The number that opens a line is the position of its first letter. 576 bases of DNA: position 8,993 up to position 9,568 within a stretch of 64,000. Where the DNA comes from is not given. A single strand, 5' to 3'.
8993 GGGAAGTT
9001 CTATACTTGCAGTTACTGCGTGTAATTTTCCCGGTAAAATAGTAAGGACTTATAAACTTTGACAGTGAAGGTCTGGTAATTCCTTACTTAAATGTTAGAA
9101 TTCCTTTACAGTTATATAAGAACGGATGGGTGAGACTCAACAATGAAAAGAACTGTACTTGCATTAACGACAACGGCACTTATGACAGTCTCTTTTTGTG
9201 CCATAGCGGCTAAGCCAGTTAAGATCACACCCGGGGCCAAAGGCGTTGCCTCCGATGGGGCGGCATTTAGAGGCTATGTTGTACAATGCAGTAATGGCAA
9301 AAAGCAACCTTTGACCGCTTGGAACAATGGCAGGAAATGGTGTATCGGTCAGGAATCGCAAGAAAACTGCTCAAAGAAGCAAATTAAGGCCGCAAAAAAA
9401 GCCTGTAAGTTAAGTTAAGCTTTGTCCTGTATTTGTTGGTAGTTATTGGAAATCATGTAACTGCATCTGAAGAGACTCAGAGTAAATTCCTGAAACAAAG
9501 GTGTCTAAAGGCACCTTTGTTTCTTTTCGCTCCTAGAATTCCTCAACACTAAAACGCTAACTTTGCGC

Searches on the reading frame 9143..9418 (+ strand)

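Call 61: search_protein_families(library=pfam, proteins=[window:9143-9418:+], max_evalue=1)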
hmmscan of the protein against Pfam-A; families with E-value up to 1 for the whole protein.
window:9143-9418:+ (91 aa): 1 family
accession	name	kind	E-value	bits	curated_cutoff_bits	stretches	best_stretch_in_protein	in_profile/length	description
PF09310.15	PD-C2-AF1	-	0.034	13.9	25.7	1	17-62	53-98/249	POU domain, class 2, associating factor 1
